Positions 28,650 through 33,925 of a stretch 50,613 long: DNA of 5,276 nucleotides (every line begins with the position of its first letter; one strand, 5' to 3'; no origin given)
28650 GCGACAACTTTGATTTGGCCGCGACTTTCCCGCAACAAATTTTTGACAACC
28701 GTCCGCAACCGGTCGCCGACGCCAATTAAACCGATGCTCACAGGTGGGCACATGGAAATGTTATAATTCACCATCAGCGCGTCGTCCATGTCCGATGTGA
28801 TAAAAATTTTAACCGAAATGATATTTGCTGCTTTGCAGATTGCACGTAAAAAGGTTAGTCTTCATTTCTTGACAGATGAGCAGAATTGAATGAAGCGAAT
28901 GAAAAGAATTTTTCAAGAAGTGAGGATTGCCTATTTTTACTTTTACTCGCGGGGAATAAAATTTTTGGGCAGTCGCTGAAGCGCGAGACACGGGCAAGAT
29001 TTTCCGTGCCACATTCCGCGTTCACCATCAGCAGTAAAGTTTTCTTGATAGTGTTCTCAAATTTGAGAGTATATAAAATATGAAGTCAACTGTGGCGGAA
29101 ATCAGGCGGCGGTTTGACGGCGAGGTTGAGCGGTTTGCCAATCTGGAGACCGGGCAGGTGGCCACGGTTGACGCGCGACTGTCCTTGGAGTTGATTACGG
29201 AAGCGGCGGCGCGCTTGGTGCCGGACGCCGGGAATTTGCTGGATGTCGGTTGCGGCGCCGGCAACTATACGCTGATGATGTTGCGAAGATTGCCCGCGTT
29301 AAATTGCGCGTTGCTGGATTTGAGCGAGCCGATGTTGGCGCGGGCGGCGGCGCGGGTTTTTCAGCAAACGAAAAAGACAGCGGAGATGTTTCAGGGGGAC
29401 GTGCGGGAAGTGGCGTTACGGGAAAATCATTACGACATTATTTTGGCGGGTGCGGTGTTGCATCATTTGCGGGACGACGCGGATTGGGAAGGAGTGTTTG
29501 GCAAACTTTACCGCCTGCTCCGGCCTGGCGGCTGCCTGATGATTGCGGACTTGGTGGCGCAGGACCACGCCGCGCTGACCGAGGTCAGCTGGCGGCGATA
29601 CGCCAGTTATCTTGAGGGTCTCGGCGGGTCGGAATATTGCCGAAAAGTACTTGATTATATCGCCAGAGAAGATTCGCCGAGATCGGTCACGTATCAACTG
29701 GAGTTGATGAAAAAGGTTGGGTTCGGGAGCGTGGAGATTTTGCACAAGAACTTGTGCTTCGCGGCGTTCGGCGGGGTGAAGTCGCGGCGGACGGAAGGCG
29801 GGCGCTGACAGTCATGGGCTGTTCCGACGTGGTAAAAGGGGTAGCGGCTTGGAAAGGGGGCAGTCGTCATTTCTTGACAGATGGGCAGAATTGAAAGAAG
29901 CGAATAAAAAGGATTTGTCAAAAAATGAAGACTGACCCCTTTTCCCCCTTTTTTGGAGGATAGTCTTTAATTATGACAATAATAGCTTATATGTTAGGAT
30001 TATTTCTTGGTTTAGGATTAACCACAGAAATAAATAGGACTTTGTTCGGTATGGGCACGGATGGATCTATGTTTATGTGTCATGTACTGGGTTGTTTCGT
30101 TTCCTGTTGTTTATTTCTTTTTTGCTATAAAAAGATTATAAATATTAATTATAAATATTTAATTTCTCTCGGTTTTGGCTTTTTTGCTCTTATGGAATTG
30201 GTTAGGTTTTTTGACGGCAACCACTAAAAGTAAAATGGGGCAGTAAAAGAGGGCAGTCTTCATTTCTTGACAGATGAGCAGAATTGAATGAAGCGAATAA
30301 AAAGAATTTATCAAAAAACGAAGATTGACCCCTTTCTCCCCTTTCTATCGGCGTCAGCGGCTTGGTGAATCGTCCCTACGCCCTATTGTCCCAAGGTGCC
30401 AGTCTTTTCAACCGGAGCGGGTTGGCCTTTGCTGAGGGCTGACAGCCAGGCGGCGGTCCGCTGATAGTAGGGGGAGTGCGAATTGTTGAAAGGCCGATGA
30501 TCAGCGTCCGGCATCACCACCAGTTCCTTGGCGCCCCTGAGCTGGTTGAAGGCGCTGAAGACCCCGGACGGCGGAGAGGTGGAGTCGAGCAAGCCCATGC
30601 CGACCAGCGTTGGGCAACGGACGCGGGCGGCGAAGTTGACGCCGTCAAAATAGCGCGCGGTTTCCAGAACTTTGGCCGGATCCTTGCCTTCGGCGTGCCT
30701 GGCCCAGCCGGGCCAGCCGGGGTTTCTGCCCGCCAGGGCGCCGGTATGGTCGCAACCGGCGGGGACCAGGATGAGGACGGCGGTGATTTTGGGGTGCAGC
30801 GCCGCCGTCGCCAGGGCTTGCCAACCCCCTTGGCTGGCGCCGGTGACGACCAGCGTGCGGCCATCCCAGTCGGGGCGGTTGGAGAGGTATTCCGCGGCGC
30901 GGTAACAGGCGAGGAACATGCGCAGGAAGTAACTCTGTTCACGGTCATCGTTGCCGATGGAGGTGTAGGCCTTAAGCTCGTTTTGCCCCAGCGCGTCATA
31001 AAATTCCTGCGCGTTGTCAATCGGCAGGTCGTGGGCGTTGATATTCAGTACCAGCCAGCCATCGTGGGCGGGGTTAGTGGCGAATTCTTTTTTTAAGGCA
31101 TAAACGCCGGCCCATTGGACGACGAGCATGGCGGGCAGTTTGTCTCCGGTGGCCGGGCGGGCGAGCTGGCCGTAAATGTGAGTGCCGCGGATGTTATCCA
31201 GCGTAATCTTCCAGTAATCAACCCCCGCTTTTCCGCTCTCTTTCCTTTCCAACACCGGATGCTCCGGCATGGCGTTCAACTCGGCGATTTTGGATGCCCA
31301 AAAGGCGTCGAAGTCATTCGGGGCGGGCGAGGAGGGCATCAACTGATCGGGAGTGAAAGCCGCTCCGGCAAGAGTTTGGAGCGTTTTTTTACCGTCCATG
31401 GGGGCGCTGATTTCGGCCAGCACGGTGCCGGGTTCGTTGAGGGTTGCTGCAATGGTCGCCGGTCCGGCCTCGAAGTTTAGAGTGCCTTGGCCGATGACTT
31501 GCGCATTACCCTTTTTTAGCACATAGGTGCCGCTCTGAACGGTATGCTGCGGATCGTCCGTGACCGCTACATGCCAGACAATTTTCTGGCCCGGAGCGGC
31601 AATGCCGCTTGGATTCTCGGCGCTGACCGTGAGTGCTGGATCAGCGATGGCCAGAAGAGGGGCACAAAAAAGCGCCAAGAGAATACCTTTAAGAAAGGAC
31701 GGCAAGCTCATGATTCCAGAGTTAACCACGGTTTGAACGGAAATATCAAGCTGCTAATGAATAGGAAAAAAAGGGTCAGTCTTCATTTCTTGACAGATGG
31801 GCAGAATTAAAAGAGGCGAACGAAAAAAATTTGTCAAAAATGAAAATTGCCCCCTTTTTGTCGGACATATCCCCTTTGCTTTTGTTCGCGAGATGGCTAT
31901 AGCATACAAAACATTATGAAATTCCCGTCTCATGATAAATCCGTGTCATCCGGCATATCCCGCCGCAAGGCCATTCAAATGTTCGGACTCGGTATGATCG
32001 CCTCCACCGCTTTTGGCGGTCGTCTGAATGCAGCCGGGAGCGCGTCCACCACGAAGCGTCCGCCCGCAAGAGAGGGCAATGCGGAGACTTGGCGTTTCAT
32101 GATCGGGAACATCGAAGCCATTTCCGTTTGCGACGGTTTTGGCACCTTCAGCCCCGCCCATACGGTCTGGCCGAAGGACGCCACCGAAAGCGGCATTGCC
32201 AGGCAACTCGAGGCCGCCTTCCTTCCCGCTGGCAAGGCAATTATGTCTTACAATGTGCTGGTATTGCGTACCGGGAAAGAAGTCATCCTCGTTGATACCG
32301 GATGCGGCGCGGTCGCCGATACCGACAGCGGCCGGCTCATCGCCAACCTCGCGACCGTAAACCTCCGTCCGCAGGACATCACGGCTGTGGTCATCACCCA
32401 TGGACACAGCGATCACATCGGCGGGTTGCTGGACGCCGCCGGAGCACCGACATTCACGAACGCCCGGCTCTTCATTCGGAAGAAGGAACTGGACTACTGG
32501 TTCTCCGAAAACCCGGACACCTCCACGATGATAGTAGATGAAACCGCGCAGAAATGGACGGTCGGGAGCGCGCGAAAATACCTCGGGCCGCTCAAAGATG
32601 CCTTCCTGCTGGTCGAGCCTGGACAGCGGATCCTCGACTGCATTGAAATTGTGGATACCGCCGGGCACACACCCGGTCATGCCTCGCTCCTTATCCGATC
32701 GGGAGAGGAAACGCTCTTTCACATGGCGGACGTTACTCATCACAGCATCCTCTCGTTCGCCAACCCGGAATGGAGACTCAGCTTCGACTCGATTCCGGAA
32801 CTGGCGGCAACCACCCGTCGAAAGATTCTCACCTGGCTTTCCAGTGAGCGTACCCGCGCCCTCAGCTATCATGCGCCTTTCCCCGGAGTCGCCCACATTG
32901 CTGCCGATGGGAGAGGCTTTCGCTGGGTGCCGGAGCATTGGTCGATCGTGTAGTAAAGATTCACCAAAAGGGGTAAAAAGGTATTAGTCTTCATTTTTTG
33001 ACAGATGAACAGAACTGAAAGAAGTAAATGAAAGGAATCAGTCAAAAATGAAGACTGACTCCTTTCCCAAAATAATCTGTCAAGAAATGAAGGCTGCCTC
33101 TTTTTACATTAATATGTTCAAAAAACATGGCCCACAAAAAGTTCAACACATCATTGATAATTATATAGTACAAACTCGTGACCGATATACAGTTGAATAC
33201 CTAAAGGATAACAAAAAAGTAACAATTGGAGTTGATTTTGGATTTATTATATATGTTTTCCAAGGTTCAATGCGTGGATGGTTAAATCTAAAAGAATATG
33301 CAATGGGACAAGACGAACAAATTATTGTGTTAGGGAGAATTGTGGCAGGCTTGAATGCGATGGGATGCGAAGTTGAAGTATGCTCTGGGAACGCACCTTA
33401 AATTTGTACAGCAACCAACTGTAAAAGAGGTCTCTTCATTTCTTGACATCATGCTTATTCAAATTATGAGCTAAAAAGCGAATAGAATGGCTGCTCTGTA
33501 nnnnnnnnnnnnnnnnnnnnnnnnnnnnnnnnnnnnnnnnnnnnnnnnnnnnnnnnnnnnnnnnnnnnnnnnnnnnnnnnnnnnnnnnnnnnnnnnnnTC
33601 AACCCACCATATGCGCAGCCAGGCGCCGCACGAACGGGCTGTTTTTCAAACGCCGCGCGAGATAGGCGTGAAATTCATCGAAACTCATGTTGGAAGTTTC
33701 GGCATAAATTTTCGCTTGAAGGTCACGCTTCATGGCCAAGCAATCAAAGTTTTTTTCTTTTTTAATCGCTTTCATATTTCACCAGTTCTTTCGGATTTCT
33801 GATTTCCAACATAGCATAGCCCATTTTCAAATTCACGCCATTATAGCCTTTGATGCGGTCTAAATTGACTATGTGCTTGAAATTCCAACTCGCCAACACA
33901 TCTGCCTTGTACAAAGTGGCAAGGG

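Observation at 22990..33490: Seven same-orientation copies of a ~100-bp palindromic repeat partition 10.5 kb into cassette-like units: an integron-like (CALIN-like) array with non-canonical sites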

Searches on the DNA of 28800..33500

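Call 74: search_rna_families(source=window, start=28800, end=33500, threshold=evalue, max_evalue=1)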
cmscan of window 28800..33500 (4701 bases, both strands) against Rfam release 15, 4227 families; matches with E-value up to 1: 2.
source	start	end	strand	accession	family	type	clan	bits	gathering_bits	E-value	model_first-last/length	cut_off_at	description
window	29850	29945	-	RF03664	MIR6288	Gene; miRNA;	-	36.6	74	8.1e-05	1-92/92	no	MIR6288 microRNA precursor family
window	32974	33068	-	RF03664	MIR6288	Gene; miRNA;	-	24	74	0.2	1-92/92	no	MIR6288 microRNA precursor family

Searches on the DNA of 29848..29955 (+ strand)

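Call 68: search_dna_similar(query=window:29848-29955:+, collection=plasmids, mode=distant, max_evalue=0.01, max_rows=10)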
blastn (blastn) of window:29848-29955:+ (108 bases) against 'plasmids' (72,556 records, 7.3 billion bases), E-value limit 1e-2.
No match.

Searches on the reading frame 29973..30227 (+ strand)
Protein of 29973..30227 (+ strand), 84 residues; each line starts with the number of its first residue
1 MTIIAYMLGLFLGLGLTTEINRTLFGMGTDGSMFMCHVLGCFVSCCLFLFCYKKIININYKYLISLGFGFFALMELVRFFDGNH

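Call 11: search_protein_families(library=pfam, proteins=[window:29973-30227:+], max_evalue=0.01)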
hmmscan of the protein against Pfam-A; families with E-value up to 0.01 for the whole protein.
window:29973-30227:+ (84 aa): 0 families

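Call 34: find_encoding_contigs(protein=window:29973-30227:+, flank=10000, max_places=10)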
Protein window:29973-30227:+ (84 aa): no gene with exactly this product is on record in the collection.

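Call 51: search_protein_families(library=pfam, proteins=[L015:12948-13730:-, L015:13800-14039:-, L015:12454-12951:-], max_evalue=1)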
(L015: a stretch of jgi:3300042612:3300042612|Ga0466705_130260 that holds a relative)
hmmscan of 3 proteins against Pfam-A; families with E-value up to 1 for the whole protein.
L015:12948-13730:- (260 aa): 1 family
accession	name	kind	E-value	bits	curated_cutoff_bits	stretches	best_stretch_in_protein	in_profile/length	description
PF08565.17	CDC37_M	-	0.19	12.2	25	0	165-191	21-47/113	Cdc37 Hsp90 binding domain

L015:13800-14039:- (79 aa): 0 families

L015:12454-12951:- (165 aa): 2 families
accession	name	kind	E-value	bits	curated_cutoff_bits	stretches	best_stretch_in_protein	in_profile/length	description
PF01850.27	PIN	-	5.6e-06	27.4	23.6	1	6-122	3-113/120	PIN domain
PF07071.17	KDGP_aldolase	-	0.17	12.1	26.7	1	98-158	43-105/218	KDGP aldolase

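Call 91: search_protein_families(library=ncbifam, proteins=[window:29973-30227:+, L015:6979-7401:-, L015:12948-13730:-, L015:13800-14039:-], max_evalue=0.01)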
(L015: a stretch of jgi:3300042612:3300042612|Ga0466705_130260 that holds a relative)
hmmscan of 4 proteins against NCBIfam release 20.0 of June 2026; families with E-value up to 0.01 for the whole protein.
window:29973-30227:+ (84 aa): 0 families

L015:6979-7401:- (140 aa): 0 families

L015:12948-13730:- (260 aa): 0 families

L015:13800-14039:- (79 aa): 0 families

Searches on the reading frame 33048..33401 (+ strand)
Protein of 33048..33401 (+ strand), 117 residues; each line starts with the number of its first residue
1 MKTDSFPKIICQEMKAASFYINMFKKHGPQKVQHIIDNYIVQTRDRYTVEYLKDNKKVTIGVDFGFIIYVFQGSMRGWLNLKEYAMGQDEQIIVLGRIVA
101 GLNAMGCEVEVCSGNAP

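Call 12: search_protein_families(library=pfam, proteins=[window:33048-33401:+], max_evalue=0.01)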
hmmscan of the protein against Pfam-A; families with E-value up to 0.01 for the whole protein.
window:33048-33401:+ (117 aa): 0 families

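Call 51: search_protein_families(library=pfam, proteins=[window:33048-33401:+], max_evalue=1)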
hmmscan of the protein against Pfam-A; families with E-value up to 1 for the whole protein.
window:33048-33401:+ (117 aa): 2 families
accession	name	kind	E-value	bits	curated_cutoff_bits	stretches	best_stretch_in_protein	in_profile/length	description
PF05675.17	DUF817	-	0.018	15.2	25.9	1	2-69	125-192/237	Protein of unknown function (DUF817)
PF14278.11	TetR_C_8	-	0.11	13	26.1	1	15-80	16-83/103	Transcriptional regulator C-terminal region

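Call 91: search_protein_families(library=ncbifam, proteins=[window:33048-33401:+], max_evalue=0.01)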
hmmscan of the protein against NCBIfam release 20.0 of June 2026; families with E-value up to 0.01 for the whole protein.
window:33048-33401:+ (117 aa): 0 families

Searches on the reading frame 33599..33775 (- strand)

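Call 51: search_protein_families(library=pfam, proteins=[L015:12948-13730:-, L015:13800-14039:-, L015:12454-12951:-], max_evalue=1)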
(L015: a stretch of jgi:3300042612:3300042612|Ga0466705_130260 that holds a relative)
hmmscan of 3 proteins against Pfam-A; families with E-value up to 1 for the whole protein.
L015:12948-13730:- (260 aa): 1 family
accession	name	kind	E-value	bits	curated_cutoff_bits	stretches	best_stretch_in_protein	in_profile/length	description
PF08565.17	CDC37_M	-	0.19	12.2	25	0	165-191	21-47/113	Cdc37 Hsp90 binding domain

L015:13800-14039:- (79 aa): 0 families

L015:12454-12951:- (165 aa): 2 families
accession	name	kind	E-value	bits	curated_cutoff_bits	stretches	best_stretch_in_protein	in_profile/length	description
PF01850.27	PIN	-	5.6e-06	27.4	23.6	1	6-122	3-113/120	PIN domain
PF07071.17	KDGP_aldolase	-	0.17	12.1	26.7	1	98-158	43-105/218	KDGP aldolase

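Call 91: search_protein_families(library=ncbifam, proteins=[window:33599-33775:-, L015:6979-7401:-, L015:12948-13730:-, L015:13800-14039:-], max_evalue=0.01)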
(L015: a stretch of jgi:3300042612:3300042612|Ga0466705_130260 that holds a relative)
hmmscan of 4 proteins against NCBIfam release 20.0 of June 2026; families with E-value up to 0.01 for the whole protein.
window:33599-33775:- (58 aa): 0 families

L015:6979-7401:- (140 aa): 0 families

L015:12948-13730:- (260 aa): 0 families

L015:13800-14039:- (79 aa): 0 families
